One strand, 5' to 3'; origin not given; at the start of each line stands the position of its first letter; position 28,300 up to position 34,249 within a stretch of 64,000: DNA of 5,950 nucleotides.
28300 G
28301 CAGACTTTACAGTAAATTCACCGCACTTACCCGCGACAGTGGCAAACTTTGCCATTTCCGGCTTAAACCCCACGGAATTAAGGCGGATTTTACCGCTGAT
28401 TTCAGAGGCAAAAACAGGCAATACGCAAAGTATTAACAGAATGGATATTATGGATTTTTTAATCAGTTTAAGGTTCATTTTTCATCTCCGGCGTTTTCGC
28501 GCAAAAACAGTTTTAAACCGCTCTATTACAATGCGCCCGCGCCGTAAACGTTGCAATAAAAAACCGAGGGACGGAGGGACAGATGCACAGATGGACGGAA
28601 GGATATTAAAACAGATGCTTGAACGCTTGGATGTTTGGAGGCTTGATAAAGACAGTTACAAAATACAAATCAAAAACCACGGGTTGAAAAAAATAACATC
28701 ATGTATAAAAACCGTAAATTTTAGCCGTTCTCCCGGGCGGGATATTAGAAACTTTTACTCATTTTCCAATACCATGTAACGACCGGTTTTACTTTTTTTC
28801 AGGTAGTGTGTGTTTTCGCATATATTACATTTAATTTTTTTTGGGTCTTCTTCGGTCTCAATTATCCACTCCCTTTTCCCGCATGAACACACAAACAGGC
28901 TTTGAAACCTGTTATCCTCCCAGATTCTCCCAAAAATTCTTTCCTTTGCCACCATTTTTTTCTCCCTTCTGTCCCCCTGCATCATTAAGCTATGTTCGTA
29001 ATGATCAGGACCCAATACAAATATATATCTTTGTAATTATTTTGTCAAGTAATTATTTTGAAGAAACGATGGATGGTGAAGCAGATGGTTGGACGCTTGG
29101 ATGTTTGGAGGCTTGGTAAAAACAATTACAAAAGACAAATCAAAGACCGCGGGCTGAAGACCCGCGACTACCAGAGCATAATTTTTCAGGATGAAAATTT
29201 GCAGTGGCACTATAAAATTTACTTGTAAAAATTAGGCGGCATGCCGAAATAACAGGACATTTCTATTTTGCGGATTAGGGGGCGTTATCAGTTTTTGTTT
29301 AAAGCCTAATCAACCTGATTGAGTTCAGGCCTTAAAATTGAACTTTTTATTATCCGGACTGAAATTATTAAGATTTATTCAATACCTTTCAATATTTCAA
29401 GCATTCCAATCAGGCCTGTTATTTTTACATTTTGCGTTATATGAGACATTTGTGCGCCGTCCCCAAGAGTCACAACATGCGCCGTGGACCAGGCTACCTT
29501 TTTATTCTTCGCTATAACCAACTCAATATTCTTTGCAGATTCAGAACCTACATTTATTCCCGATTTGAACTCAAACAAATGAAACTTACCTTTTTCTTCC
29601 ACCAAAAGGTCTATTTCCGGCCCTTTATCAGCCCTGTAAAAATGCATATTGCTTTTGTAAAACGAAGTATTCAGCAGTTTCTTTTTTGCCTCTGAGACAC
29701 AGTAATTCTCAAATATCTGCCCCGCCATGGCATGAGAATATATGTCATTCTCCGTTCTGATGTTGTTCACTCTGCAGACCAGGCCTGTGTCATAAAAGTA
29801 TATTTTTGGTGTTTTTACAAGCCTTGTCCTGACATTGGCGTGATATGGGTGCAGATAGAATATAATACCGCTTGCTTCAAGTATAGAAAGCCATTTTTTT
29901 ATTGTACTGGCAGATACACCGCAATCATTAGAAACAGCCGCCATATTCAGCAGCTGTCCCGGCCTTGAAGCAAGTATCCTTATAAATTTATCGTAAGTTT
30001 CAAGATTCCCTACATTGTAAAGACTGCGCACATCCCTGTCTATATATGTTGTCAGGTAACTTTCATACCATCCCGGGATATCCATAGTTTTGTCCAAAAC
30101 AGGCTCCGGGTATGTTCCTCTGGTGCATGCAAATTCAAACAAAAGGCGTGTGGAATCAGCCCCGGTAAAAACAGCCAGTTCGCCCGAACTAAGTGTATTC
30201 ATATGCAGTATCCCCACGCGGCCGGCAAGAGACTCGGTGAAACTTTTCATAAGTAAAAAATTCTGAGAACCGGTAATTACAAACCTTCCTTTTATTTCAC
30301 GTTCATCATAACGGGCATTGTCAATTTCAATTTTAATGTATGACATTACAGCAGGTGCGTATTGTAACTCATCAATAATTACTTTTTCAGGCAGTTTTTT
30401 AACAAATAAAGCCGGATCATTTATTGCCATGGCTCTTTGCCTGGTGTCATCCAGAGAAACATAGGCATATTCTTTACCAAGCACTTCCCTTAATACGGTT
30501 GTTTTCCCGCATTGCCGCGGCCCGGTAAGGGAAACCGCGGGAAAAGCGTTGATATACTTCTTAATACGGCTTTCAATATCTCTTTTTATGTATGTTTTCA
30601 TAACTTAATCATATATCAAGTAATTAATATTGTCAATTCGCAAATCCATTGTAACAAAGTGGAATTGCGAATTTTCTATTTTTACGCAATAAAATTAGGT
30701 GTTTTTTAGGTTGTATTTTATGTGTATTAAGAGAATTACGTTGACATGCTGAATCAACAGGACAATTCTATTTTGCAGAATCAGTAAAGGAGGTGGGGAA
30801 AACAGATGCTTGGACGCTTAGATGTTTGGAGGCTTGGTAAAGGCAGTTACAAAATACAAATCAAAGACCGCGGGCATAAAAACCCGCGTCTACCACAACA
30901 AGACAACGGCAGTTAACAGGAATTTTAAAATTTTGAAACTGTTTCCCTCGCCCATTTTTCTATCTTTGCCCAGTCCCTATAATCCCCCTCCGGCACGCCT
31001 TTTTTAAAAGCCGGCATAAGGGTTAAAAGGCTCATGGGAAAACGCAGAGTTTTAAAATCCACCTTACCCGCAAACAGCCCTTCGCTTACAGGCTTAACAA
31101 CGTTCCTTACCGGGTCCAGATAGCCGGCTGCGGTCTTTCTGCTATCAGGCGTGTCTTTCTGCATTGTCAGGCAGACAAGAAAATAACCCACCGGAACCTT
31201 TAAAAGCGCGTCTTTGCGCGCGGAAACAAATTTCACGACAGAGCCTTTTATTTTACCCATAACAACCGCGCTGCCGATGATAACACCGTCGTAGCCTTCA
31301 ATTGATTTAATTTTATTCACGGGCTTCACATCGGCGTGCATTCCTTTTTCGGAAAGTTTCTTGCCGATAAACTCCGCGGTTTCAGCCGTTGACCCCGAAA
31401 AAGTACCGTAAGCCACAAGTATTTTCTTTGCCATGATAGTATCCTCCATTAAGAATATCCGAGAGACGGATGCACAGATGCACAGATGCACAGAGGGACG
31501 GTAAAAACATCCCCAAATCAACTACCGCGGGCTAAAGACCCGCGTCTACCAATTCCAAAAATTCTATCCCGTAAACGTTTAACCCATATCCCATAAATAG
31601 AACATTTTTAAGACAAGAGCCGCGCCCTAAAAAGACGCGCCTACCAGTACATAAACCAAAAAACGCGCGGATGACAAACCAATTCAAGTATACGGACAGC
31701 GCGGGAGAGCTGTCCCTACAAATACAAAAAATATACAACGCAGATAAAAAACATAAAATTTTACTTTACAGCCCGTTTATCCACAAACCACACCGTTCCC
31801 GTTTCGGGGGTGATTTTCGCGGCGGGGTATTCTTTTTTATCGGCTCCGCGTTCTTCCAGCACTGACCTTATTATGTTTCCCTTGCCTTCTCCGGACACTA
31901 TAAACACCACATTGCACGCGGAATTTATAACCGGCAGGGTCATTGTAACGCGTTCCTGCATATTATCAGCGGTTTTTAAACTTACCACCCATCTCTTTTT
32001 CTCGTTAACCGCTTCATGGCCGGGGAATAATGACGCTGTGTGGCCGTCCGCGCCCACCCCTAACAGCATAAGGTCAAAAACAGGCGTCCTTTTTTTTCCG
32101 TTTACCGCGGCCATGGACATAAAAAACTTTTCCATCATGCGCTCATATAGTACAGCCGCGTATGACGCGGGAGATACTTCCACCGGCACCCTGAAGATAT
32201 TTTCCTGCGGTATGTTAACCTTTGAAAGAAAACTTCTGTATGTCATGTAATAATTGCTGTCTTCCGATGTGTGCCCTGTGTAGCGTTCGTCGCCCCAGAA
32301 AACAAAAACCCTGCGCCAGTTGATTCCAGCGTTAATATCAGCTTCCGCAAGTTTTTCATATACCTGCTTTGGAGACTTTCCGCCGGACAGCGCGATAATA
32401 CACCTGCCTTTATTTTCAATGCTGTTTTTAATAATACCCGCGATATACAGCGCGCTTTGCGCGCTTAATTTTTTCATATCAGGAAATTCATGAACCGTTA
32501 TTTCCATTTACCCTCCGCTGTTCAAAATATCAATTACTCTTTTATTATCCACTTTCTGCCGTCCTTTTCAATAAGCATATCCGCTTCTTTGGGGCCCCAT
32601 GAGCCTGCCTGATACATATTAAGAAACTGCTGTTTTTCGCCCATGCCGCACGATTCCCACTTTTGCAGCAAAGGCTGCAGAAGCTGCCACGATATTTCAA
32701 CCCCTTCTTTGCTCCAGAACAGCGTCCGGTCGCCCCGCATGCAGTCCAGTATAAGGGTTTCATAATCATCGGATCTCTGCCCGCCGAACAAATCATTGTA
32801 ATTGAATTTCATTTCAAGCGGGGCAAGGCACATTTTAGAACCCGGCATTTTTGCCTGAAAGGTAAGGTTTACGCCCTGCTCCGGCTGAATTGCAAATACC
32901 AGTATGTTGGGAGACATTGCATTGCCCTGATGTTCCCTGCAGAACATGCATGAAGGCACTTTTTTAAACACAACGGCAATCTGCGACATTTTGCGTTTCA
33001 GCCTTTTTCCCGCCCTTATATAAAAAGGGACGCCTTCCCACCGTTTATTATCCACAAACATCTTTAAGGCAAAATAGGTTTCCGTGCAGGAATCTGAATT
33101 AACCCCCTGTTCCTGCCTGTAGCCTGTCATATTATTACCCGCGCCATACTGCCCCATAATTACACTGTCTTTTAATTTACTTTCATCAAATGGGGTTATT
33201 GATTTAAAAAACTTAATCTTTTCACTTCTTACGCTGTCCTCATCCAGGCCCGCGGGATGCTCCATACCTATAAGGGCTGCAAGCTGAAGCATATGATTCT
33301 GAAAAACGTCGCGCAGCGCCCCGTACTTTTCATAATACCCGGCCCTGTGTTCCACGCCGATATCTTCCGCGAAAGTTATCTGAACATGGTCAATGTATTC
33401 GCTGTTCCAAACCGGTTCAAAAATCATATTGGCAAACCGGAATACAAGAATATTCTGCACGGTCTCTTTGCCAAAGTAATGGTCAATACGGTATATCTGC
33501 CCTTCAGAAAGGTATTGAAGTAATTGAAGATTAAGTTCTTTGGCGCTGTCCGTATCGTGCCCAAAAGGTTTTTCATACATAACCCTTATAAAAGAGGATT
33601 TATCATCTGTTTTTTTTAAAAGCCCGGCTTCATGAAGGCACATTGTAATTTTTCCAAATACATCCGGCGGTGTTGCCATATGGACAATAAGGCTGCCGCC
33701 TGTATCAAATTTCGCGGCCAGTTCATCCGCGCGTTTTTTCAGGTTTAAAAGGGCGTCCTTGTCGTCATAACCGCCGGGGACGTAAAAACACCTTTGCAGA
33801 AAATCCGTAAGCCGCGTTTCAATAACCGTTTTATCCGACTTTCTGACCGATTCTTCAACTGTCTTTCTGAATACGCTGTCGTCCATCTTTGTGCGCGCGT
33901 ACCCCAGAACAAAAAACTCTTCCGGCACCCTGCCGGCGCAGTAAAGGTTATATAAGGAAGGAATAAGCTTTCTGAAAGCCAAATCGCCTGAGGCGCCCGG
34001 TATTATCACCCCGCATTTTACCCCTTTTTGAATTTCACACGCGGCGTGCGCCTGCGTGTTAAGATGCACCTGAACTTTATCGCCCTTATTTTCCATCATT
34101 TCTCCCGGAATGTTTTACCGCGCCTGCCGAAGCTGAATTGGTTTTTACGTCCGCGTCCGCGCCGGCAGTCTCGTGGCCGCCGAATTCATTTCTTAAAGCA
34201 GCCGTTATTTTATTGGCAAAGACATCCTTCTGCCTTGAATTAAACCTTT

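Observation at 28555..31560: Family of composite intergenic repeats separating three consecutive genes (zinc-ribbon, AAA/DUF4143, flavodoxin)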

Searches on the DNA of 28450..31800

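Call 71: search_rna_families(source=window, start=28450, end=31800, threshold=evalue, max_evalue=1)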
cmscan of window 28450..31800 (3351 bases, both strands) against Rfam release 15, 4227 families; matches with E-value up to 1: 1.
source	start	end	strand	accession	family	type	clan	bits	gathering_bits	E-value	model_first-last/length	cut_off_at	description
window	30621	30687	+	RF00735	mir-367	Gene; miRNA;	-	25.2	54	0.031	1-68/68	no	mir-367 microRNA precursor family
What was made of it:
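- On Known RNA families (Rfam 15): The only match at E<=1 is a chance mir-367 hit on an unrelated palindrome (call 71).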

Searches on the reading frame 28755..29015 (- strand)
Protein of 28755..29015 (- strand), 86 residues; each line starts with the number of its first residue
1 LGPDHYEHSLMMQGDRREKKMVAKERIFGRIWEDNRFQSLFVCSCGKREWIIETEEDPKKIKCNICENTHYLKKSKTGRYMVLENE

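Call 12: search_protein_families(library=pfam, proteins=[window:28755-29015:-])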
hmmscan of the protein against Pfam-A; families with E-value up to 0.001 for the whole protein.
window:28755-29015:- (86 aa): 0 families

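Call 46: search_protein_families(library=pfam, proteins=[window:28755-29015:-], max_evalue=0.05)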
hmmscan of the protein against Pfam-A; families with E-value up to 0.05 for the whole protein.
window:28755-29015:- (86 aa): 2 families
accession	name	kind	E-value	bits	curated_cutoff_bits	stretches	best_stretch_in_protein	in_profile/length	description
PF19134.6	DUF5817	-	0.0019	18.6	31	1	42-76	5-37/57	Domain of unknown function (DUF5817)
PF19133.5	DUF5816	-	0.028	15.1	26.9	1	21-70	13-62/72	Family of unknown function (DUF5816)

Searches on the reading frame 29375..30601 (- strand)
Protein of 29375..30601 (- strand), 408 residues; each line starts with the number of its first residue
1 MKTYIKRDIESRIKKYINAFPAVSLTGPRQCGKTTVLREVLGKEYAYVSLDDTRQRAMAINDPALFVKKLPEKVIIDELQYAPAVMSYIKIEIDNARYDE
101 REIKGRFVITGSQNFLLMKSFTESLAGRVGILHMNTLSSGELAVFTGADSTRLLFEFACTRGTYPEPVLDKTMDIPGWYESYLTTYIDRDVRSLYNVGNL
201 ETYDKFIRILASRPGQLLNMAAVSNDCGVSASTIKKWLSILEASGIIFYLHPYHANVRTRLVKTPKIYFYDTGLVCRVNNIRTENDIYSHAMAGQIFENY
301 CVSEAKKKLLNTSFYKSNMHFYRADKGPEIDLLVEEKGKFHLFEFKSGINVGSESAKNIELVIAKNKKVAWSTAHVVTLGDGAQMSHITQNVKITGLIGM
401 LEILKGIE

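Call 12: search_protein_families(library=pfam, proteins=[window:29375-30601:-])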
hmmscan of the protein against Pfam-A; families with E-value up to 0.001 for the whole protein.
window:29375-30601:- (408 aa): 2 families
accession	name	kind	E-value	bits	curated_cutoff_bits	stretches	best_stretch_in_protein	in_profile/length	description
PF13635.12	DUF4143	-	1.4e-42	145.6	28.1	1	188-348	1-160/160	Domain of unknown function (DUF4143)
PF13173.12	AAA_14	-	4.4e-25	88.6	27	1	21-142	3-128/129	AAA domain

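Call 75: find_encoding_contigs(protein=window:29375-30601:-, flank=3000, max_places=6)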
Protein window:29375-30601:- (408 aa): 2 contigs read that carry it; 2 places shown.
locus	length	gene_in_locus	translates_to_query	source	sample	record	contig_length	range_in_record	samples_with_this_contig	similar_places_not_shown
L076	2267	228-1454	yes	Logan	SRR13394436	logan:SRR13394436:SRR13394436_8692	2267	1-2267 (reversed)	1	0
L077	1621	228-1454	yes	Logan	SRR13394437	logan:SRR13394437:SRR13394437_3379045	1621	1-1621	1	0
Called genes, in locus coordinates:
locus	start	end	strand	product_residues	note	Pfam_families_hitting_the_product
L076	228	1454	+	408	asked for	PF13173:AAA_14, PF13635:DUF4143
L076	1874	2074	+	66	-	-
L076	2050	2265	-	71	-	?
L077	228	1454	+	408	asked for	PF13173:AAA_14, PF13635:DUF4143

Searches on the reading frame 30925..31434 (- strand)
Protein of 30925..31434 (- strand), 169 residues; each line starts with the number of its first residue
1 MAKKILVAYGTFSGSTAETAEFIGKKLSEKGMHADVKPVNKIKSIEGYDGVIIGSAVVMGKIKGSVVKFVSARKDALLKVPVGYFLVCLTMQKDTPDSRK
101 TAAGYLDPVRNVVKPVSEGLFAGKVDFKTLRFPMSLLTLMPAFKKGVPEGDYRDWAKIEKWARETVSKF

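Call 12: search_protein_families(library=pfam, proteins=[window:30925-31434:-])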
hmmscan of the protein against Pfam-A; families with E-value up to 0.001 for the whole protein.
window:30925-31434:- (169 aa): 2 families
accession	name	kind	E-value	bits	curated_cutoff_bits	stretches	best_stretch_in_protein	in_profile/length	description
PF12724.12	Flavodoxin_5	-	3e-20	73.4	27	1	6-132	1-125/145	Flavodoxin domain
PF00258.30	Flavodoxin_1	-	0.00065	20.3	25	1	7-64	1-63/143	Flavodoxin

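Call 33: find_encoding_contigs(protein=window:30925-31434:-, flank=3000, max_places=4)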
Protein window:30925-31434:- (169 aa): no gene with exactly this product is on record in the collection.

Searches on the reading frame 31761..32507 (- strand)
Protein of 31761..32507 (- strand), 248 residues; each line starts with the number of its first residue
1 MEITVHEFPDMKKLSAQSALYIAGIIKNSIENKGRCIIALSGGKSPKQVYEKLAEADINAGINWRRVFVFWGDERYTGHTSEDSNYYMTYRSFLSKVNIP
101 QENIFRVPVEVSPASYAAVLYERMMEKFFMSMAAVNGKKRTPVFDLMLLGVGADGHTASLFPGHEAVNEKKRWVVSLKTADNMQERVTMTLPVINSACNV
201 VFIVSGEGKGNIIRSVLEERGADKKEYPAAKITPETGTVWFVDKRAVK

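Call 12: search_protein_families(library=pfam, proteins=[window:31761-32507:-])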
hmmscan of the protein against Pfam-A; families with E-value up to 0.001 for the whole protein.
window:31761-32507:- (248 aa): 1 family
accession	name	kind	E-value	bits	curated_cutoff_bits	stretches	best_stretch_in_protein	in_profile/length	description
PF01182.26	Glucosamine_iso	-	8.1e-66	222.5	27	1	10-239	2-223/225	Glucosamine-6-phosphate isomerases/6-phosphogluconolactonase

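Call 74: find_encoding_contigs(protein=window:31761-32507:-, flank=6000, max_places=4)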
Protein window:31761-32507:- (248 aa): 1 contig read that carries it; 1 place shown.
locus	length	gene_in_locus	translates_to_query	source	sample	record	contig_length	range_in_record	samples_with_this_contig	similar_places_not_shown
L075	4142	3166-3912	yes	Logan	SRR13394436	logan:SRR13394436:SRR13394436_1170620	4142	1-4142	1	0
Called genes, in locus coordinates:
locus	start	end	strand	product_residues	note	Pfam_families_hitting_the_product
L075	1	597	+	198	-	?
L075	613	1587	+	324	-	PF02826:2-Hacid_dh_C (weak), PF03446:NAD_binding_2, PF03807:F420_oxidored, PF07991:KARI_N (weak), PF00393:6PGD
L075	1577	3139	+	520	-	PF00479:G6PD_N, PF02781:G6PD_C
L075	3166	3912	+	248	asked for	PF01182:Glucosamine_iso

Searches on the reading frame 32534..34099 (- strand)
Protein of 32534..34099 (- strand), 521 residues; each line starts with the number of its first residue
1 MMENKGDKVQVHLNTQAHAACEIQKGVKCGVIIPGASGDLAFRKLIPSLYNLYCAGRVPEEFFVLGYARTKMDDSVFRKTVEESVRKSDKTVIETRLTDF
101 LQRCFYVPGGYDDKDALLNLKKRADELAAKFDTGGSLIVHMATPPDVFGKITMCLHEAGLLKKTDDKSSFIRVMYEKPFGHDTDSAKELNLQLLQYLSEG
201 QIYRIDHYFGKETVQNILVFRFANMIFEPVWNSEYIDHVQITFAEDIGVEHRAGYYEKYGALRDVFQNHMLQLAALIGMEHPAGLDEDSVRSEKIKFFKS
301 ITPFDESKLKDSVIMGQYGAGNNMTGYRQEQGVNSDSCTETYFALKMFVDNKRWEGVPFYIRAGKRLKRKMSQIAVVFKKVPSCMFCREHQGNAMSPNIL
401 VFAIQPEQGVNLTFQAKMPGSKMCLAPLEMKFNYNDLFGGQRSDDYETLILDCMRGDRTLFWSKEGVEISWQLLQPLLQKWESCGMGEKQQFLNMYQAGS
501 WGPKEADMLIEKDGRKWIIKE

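Call 12: search_protein_families(library=pfam, proteins=[window:32534-34099:-])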
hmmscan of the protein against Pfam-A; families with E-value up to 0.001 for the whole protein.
window:32534-34099:- (521 aa): 2 families
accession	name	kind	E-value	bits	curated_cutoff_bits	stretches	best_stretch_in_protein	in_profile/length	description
PF02781.21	G6PD_C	-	1.2e-115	386.1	27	1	218-517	1-295/296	Glucose-6-phosphate dehydrogenase, C-terminal domain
PF00479.28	G6PD_N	-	1.2e-53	182.9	22.1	1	32-216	1-183/183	Glucose-6-phosphate dehydrogenase, NAD binding domain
